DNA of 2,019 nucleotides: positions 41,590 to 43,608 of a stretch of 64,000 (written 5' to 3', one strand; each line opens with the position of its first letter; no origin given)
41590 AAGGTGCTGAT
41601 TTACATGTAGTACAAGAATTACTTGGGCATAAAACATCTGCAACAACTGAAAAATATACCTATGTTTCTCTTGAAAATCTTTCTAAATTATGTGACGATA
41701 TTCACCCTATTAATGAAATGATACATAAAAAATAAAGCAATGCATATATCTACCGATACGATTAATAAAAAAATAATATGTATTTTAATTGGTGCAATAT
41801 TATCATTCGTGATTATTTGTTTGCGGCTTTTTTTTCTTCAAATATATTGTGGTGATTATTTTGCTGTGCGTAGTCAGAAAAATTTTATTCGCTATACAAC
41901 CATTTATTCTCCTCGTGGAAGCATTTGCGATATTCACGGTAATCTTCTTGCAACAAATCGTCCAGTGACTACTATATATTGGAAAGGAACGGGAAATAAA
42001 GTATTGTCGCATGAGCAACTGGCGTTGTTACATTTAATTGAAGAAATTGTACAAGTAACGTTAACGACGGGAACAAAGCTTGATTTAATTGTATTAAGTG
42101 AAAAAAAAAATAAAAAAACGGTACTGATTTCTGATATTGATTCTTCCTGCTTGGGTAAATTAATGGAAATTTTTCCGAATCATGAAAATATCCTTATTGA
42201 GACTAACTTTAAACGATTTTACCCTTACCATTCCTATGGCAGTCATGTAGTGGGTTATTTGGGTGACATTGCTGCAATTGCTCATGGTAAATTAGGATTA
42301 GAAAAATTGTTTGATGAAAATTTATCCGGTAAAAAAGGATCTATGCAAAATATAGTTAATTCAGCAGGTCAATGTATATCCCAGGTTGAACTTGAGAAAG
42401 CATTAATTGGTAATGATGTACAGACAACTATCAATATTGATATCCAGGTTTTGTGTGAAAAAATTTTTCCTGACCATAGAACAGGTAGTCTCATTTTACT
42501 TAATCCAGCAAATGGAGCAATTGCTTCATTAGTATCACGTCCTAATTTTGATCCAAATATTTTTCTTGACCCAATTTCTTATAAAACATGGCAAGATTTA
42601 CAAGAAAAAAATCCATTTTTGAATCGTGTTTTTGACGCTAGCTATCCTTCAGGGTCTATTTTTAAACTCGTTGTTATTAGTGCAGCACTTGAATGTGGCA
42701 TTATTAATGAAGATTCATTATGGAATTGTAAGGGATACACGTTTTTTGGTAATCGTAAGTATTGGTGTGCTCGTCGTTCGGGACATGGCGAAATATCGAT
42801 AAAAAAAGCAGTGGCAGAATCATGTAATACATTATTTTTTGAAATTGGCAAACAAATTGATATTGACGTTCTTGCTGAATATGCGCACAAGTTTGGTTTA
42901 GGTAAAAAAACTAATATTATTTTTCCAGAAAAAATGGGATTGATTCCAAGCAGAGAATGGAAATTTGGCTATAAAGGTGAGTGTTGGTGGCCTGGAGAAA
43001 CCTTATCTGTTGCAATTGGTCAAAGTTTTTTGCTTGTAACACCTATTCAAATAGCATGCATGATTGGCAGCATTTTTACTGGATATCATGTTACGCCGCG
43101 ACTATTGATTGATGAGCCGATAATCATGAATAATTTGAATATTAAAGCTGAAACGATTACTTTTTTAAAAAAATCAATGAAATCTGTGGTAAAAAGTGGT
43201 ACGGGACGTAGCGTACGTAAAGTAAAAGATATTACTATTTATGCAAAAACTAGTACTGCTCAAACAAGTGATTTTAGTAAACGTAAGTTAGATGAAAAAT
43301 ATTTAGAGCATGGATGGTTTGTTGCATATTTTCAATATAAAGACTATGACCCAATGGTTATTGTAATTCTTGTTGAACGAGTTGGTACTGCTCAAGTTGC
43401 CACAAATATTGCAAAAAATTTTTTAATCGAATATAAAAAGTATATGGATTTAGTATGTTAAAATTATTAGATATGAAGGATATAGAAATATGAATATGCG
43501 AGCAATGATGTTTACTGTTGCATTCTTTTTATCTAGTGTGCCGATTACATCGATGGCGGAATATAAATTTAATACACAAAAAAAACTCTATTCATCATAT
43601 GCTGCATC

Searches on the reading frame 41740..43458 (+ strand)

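Call 55: search_protein_families(library=ncbifam, proteins=[window:41740-43458:+], max_evalue=0.00001)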
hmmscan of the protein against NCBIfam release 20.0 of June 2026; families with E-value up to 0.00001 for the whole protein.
window:41740-43458:+ (573 aa): 17 families
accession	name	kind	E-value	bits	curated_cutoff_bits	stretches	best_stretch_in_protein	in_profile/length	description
TIGR03423.1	pbp2_mrdA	equivalog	3.7e-130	435.3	455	1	12-564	3-589/593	penicillin-binding protein 2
NF008061.0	PRK10795.1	equivalog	5.6e-65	220.1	962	1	11-560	21-607/634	peptidoglycan DD-transpeptidase MrdA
TIGR02214.1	spoVD_pbp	equivalog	3.6e-58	197.4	688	1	12-553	2-538/636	stage V sporulation protein D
NF051842.1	PBP4_5_Efaec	equivalog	8.6e-41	140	700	1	148-562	244-662/668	penicillin-binding protein PBP4(5)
NF053573.1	PBP2_PenA_Neis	exception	1.6e-23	83.1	1105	1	7-542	23-531/572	peptidoglycan D,D-transpeptidase PBP2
NF011685.0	PRK15105.1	subfamily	1.6e-23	83.1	737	1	14-525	25-515/588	peptidoglycan glycosyltransferase FtsI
NF033378.1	MECD_PBP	exception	7e-21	74.2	1450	1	171-561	255-658/678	PBP2a family beta-lactam-resistant peptidoglycan transpeptidase MecD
NF000237.1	MECA_PBP2A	equivalog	6.3e-20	71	750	1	163-559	245-647/668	PBP2a family beta-lactam-resistant peptidoglycan transpeptidase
NF000408.1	MECA2_pure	exception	4.9e-19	68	1525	1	171-570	253-655/668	PBP2a family beta-lactam-resistant peptidoglycan transpeptidase MecA2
NF000406.1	MECB_PBP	exception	8.5e-19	67.4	1450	1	182-561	277-655/674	PBP2a family beta-lactam-resistant peptidoglycan transpeptidase MecB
NF000409.1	MECA_pure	exception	2.5e-18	66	1490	1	179-559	275-647/668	PBP2a family beta-lactam-resistant peptidoglycan transpeptidase MecA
NF000410.1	MECA1_pure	exception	1e-17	63.6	1480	1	181-570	276-653/666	PBP2a family beta-lactam-resistant peptidoglycan transpeptidase MecA1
NF000407.1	MECC_PBP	exception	7.1e-16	57.6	1500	1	151-570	230-652/665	PBP2a family beta-lactam-resistant peptidoglycan transpeptidase MecC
NF038278.1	strep_PBP2B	exception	1.2e-15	57.1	975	0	187-567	267-676/678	penicillin-binding protein PBP2B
NF038271.1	strep_PBP2X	exception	3.3e-13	48.7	1050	1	38-404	52-439/750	penicillin-binding protein PBP2X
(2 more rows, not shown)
